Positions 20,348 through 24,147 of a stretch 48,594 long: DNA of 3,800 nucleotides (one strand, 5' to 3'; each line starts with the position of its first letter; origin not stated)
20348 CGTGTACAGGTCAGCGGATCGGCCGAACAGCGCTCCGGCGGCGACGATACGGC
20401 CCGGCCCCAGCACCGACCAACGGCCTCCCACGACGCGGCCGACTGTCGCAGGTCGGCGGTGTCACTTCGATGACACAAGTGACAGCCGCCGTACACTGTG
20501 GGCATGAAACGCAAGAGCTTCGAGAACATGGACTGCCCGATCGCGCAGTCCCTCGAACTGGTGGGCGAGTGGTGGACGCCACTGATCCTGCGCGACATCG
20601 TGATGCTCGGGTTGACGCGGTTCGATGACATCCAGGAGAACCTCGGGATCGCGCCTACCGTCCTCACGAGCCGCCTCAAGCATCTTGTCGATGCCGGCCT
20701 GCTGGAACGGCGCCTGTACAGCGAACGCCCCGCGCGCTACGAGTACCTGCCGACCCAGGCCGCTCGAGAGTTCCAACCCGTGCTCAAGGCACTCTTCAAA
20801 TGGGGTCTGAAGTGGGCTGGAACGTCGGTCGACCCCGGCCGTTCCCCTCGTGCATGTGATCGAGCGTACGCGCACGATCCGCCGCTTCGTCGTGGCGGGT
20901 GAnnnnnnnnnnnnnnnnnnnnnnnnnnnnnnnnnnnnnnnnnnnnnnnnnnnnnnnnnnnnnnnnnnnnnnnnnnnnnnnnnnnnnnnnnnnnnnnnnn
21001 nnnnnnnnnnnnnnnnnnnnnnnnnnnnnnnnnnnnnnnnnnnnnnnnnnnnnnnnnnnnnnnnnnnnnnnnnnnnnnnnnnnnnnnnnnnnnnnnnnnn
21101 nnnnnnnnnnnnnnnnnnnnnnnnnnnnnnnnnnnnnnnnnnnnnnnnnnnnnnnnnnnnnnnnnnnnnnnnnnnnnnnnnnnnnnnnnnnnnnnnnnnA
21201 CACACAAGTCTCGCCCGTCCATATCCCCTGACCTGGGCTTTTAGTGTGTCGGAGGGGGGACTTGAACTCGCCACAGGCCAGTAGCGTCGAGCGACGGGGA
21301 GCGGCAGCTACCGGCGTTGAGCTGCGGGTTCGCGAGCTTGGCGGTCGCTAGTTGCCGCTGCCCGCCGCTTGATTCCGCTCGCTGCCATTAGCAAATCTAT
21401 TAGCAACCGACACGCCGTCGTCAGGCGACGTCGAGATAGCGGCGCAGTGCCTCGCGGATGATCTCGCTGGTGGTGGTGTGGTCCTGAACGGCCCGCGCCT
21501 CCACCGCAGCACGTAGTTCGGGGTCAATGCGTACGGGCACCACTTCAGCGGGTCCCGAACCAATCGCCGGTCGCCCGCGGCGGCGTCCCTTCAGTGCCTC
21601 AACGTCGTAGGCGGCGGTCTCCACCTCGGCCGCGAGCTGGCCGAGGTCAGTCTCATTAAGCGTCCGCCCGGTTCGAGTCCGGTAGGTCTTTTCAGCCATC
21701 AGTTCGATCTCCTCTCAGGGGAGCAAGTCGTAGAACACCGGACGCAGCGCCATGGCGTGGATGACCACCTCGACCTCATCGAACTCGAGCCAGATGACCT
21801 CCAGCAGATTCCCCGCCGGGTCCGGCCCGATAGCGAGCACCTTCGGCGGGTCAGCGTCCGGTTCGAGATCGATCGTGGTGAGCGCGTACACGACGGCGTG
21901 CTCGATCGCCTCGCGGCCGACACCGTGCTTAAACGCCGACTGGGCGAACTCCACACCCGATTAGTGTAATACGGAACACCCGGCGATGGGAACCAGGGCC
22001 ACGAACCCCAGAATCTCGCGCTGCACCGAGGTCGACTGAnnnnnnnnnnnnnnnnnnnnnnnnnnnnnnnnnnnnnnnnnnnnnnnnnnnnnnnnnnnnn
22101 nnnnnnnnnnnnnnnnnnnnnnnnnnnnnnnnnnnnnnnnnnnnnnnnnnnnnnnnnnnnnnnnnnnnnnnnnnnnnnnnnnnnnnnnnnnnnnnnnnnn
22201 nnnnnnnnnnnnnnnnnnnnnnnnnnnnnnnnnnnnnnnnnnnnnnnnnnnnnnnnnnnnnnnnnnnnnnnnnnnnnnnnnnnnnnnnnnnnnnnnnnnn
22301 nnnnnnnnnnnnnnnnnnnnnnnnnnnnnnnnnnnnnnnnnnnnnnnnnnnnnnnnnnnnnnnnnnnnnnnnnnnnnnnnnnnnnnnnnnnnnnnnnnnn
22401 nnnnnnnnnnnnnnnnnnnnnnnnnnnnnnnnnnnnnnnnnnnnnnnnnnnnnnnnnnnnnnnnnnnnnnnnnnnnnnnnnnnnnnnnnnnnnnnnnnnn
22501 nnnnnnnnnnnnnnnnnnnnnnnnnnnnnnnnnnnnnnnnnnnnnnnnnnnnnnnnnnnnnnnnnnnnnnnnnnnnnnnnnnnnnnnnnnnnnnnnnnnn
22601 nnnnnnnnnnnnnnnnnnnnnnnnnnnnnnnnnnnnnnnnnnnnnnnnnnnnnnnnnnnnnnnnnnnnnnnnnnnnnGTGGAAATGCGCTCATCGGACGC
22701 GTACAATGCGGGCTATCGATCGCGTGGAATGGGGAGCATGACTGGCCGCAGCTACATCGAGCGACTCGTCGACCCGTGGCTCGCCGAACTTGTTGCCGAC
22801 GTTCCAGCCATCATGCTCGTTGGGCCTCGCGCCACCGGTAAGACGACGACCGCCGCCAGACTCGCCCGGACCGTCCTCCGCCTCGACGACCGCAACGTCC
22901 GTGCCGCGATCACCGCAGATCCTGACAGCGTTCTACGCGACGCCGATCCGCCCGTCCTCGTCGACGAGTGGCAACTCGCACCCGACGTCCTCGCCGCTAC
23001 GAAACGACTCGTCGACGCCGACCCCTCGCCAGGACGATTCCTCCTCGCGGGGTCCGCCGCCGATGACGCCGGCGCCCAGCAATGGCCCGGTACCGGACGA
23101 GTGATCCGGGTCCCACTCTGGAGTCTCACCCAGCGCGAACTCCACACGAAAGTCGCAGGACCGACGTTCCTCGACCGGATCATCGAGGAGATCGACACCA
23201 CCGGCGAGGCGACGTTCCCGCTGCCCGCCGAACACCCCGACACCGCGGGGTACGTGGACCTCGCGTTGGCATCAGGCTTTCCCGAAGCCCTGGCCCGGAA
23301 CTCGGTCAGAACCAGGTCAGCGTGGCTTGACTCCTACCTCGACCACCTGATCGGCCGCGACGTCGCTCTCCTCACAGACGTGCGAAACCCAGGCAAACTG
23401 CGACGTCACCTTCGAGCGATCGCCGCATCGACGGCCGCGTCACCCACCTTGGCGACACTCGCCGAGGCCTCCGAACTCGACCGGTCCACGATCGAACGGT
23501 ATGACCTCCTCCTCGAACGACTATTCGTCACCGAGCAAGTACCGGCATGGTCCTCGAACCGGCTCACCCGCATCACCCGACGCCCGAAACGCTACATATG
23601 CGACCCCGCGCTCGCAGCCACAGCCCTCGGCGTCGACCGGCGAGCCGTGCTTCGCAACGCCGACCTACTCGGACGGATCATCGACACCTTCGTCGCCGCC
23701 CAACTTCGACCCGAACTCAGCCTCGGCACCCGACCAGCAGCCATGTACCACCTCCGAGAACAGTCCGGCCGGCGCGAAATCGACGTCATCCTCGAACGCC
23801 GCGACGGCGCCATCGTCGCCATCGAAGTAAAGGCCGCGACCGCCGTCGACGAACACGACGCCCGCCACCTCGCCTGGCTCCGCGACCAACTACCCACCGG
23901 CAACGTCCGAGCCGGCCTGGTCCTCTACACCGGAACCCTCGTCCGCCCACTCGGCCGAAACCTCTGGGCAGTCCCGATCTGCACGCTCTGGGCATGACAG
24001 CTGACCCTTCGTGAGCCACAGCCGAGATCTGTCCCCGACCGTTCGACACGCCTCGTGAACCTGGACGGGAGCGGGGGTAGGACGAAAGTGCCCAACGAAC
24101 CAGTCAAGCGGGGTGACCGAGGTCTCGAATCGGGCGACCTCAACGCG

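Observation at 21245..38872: Unclassified ~170-nt repeat family with inverted termini and a tRNA-3'-end-like end (three long copies)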

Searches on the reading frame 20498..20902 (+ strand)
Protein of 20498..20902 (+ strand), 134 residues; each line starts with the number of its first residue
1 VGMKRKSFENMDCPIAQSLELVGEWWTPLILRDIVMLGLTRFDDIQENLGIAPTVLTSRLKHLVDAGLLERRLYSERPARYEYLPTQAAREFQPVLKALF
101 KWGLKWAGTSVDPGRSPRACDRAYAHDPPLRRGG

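Call 30: search_protein_families(library=pfam, proteins=[window:20498-20902:+], max_evalue=0.01)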
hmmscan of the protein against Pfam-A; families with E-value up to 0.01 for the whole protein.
window:20498-20902:+ (134 aa): 3 families
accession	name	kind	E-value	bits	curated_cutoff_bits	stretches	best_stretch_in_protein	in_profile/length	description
PF01638.23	HxlR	-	1.1e-18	67.3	20.8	1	21-108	1-88/91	HxlR-like helix-turn-helix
PF01047.28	MarR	-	0.00069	19.9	24.6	1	30-72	8-50/59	MarR family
PF13412.12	HTH_24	-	0.0046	17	21.9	1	44-70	22-48/48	Winged helix-turn-helix DNA-binding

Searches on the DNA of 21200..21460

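Call 52: search_rna_families(source=window, start=21200, end=21460, threshold=evalue, max_evalue=10)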
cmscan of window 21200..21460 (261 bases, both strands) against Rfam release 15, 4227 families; matches with E-value up to 10: 11.
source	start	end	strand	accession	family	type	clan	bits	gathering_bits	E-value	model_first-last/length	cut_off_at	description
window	21278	21381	+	RF04214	MIR7526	Gene; miRNA;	-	23.2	110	0.014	1-113/113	no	MIR7526 microRNA precursor family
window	21282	21377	+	RF04159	MIR1437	Gene; miRNA;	-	22.1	168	0.093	1-192/192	no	MIR1437 microRNA precursor family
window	21317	21395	+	RF02674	AsdA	Gene; antisense;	-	17.9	52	0.18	1-81/81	no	antisense RNA of dnaA mRNA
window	21286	21373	+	RF03819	mir-Ro6-3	Gene; miRNA;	-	17.6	79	2.6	1-72/72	no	mir-Ro6-3 microRNA precursor family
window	21299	21363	-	RF02468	Ms_IGR-4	Gene; sRNA;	-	16.6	55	1.9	1-38/38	no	Mycobacterium sRNA Ms_IGR-4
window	21246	21415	+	RF04203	MIR1144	Gene; miRNA;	-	16.4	90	0.92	1-197/197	no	MIR1144 microRNA precursor family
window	21287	21372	-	RF04159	MIR1437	Gene; miRNA;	-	15.4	168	2.8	1-192/192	no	MIR1437 microRNA precursor family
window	21354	21443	-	RF01915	mir-2238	Gene; miRNA;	-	15.1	52.2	2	1-86/86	no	mir-2238 microRNA precursor family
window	21299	21363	+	RF02468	Ms_IGR-4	Gene; sRNA;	-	14.1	55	8.2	1-38/38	no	Mycobacterium sRNA Ms_IGR-4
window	21289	21370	+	RF04141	MIR8622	Gene; miRNA;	-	14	197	2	1-212/212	no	MIR8622 microRNA precursor family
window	21288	21371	+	RF00711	mir-449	Gene; miRNA;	CL00087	13.3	60.4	5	1-86/86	no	mir-449 microRNA precursor family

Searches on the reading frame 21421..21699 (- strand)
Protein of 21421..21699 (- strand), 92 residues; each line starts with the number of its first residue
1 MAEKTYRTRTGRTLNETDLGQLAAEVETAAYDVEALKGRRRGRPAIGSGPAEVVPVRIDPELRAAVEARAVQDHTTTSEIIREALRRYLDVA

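Call 23: find_encoding_contigs(protein=window:21421-21699:-, flank=10000, max_places=10)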
Protein window:21421-21699:- (92 aa): no gene with exactly this product is on record in the collection.

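Call 30: search_protein_families(library=pfam, proteins=[window:21421-21699:-], max_evalue=0.01)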
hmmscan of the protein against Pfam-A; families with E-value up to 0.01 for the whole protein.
window:21421-21699:- (92 aa): 2 families
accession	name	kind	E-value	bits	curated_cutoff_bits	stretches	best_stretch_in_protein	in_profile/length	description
PF01402.27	RHH_1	-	7.7e-06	26.1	20.5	1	56-90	4-38/39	Ribbon-helix-helix protein, copG family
PF23807.1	RHH_10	-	0.0057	17.3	27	1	38-84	10-56/84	Ribbon-helix-helix protein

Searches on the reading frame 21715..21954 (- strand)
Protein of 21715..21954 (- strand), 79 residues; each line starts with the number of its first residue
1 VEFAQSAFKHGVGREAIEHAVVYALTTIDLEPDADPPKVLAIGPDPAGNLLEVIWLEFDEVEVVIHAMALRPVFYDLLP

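Call 30: search_protein_families(library=pfam, proteins=[window:21715-21954:-], max_evalue=0.01)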
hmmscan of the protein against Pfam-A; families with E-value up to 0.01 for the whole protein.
window:21715-21954:- (79 aa): 0 families

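Call 83: search_protein_families(library=pfam, proteins=[window:21715-21954:-], max_evalue=0.05)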
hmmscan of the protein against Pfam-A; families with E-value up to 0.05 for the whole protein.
window:21715-21954:- (79 aa): 0 families

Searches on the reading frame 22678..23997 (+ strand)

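Call 30: search_protein_families(library=pfam, proteins=[window:22678-23997:+], max_evalue=0.01)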
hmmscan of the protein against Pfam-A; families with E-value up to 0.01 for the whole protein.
window:22678-23997:+ (439 aa): 6 families
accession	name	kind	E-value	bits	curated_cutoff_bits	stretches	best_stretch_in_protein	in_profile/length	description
PF13635.12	DUF4143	-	1.9e-35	122.4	28.1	1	227-386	2-159/160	Domain of unknown function (DUF4143)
PF13173.12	AAA_14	-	1.9e-11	44.5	27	1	43-155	3-128/129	AAA domain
PF13671.12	AAA_33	-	0.00037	21.2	27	1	45-84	2-43/143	AAA domain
PF13191.12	AAA_16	-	0.0033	18.4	32.6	0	43-87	25-80/167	AAA ATPase domain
PF00448.28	SRP54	-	0.0035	17.4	22.7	1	45-69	4-28/196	SRP54-type protein, GTPase domain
PF13401.12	AAA_22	-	0.0092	16.7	27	0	45-79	8-42/130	AAA domain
